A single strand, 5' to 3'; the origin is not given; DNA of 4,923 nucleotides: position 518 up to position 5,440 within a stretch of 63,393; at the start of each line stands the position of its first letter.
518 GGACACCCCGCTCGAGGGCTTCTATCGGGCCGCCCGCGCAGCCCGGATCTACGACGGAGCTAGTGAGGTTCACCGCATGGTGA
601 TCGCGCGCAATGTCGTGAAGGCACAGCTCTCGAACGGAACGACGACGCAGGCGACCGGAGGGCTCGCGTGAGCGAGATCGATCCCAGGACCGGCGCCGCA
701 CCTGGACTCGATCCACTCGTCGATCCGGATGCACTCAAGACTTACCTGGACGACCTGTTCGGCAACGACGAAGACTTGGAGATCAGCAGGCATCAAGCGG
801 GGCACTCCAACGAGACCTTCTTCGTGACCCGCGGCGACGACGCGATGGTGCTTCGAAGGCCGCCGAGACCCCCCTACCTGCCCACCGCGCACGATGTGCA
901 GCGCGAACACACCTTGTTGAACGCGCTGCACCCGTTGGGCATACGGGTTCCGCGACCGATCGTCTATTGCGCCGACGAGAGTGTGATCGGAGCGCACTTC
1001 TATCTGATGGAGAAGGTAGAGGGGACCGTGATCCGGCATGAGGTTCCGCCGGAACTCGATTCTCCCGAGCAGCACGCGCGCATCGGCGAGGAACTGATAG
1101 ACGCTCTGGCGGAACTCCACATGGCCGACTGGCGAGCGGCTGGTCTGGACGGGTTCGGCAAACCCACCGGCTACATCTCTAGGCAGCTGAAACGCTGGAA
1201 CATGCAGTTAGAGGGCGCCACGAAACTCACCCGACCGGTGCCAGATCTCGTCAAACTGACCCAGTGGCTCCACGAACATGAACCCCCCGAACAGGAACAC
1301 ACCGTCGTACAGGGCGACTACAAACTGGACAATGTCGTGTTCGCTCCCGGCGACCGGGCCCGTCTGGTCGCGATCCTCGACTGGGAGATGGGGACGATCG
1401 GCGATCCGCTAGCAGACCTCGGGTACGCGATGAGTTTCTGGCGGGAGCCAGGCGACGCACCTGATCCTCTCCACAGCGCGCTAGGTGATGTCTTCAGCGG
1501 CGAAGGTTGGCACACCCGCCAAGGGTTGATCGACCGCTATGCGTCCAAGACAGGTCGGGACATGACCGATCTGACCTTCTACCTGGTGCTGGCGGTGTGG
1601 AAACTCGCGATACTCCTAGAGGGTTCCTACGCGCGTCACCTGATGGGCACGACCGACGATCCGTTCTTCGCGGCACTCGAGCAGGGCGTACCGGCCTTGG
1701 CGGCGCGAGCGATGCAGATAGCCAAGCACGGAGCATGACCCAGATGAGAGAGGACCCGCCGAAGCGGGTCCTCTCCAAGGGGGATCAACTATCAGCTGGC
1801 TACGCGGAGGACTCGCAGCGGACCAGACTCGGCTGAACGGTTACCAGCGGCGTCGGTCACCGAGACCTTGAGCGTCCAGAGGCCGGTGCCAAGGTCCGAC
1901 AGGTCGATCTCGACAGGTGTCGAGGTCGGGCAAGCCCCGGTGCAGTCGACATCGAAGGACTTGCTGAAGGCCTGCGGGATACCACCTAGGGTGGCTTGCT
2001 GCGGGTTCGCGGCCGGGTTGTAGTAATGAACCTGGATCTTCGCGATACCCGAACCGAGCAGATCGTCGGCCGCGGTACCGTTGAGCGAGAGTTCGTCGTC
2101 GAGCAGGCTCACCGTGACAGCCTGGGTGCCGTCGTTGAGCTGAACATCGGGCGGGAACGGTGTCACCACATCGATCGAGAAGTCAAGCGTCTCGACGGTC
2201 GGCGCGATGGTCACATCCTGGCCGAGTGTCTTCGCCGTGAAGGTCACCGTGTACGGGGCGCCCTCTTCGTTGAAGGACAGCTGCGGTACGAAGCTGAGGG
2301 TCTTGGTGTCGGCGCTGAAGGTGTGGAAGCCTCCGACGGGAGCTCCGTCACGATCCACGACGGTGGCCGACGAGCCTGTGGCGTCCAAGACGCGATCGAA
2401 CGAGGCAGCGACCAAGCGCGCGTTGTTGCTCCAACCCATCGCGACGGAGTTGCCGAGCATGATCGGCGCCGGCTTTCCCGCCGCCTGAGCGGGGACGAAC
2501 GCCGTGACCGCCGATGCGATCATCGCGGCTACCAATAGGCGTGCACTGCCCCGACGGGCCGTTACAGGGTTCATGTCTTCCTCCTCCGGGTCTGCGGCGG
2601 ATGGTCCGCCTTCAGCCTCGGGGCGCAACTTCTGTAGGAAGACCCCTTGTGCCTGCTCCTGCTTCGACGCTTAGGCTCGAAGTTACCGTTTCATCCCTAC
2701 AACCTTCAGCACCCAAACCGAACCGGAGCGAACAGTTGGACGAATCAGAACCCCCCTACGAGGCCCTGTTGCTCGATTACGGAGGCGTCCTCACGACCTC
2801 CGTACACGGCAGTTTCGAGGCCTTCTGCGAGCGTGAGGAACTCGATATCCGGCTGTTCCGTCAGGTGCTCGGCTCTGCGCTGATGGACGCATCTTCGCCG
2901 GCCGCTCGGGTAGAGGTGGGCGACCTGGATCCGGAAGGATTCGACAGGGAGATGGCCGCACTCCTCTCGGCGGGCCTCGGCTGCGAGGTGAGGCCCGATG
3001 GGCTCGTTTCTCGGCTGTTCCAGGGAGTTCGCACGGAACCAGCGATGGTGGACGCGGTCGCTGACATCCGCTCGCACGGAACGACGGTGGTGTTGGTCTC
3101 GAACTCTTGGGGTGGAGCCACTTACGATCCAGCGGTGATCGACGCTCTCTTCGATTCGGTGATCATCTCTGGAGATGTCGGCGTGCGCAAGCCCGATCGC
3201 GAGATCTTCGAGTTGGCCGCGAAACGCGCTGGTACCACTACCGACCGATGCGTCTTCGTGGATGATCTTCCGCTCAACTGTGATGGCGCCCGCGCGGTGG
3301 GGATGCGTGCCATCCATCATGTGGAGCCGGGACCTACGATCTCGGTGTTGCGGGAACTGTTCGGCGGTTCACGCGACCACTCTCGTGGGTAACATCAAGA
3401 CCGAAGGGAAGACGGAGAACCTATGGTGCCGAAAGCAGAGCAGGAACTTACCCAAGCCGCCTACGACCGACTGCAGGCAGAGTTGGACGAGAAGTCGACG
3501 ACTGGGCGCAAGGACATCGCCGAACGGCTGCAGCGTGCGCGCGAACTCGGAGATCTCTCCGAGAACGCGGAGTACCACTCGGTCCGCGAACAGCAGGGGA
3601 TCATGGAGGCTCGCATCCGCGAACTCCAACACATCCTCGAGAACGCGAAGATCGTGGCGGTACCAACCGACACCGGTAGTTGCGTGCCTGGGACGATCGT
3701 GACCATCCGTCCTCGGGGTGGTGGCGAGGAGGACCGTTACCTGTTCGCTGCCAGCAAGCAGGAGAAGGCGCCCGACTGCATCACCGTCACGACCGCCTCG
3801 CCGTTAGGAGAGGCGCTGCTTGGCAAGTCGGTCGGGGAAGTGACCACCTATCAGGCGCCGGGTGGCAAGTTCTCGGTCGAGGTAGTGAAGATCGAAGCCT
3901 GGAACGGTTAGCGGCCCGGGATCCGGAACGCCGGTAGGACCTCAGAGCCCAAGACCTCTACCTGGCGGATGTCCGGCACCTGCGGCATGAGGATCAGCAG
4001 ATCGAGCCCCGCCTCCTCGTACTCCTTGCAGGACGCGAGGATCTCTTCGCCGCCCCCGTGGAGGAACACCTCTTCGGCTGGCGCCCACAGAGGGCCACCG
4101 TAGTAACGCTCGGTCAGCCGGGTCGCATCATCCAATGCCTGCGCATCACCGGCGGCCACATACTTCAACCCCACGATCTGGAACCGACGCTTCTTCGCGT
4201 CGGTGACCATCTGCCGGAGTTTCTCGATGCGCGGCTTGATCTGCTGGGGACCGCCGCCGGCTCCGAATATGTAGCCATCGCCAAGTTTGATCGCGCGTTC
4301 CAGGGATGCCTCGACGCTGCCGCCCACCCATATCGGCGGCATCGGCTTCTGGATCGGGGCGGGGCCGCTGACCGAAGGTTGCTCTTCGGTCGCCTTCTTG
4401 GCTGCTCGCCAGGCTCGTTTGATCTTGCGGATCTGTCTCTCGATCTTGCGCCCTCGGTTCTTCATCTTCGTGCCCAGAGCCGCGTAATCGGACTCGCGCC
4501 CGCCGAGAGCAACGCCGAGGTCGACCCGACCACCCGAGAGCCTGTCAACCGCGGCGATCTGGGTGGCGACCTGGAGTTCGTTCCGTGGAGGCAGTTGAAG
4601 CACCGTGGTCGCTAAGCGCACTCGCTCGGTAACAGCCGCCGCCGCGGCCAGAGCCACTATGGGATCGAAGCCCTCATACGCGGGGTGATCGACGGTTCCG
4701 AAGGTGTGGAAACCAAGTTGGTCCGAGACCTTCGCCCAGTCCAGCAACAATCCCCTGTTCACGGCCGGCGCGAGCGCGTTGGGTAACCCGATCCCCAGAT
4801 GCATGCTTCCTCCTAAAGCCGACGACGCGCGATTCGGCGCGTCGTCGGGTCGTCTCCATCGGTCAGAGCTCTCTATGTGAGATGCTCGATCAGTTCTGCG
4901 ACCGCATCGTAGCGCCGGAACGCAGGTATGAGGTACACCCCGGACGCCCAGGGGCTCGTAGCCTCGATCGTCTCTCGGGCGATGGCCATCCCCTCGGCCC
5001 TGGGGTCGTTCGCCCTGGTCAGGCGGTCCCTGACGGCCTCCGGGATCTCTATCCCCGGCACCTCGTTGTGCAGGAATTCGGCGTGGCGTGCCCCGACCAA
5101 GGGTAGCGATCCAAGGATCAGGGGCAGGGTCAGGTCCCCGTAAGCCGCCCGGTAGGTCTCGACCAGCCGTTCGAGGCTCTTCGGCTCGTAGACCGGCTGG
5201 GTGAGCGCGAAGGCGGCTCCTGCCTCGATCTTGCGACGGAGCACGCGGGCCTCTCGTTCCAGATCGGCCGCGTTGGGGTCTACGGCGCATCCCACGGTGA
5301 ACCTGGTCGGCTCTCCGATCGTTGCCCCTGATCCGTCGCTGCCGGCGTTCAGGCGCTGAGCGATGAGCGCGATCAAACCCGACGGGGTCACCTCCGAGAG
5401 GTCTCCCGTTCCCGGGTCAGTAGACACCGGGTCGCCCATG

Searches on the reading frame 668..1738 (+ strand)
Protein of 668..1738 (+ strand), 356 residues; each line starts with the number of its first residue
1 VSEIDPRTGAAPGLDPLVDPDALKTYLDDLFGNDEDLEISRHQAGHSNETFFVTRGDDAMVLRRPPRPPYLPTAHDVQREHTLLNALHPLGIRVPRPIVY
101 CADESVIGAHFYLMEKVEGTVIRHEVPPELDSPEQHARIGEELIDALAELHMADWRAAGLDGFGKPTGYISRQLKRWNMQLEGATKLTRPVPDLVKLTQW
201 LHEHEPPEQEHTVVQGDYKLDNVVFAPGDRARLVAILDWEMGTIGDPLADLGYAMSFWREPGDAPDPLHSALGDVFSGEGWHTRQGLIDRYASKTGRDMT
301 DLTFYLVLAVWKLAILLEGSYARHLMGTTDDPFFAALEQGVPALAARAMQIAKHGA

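Call 58: search_protein_families(library=pfam, proteins=[window:668-1738:+], max_evalue=0.001)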
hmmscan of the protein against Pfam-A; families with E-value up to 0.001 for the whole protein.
window:668-1738:+ (356 aa): 1 family
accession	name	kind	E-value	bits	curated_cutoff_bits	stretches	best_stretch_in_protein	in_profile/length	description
PF01636.29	APH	-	2.7e-47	162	23.2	1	39-264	2-219/239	Phosphotransferase enzyme family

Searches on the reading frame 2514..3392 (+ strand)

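Call 58: search_protein_families(library=pfam, proteins=[window:2514-3392:+], max_evalue=0.001)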
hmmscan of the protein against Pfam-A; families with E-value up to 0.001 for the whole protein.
window:2514-3392:+ (292 aa): 2 families
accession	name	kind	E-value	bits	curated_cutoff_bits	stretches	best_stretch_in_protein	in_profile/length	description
PF00702.32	Hydrolase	-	5.5e-11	43.7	26.4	1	83-263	2-191/191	haloacid dehalogenase-like hydrolase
PF13419.12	HAD_2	-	3e-07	31.2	23.8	1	176-267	82-176/178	Haloacid dehalogenase-like hydrolase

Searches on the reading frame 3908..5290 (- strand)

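Call 58: search_protein_families(library=pfam, proteins=[window:3908-5290:-], max_evalue=0.001)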
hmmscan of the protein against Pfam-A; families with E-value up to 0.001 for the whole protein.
window:3908-5290:- (460 aa): 1 family
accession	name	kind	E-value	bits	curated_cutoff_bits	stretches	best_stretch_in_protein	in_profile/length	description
PF00296.26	Bac_luciferase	-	1.3e-35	123.7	27.9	1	182-397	25-245/314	Luciferase-like monooxygenase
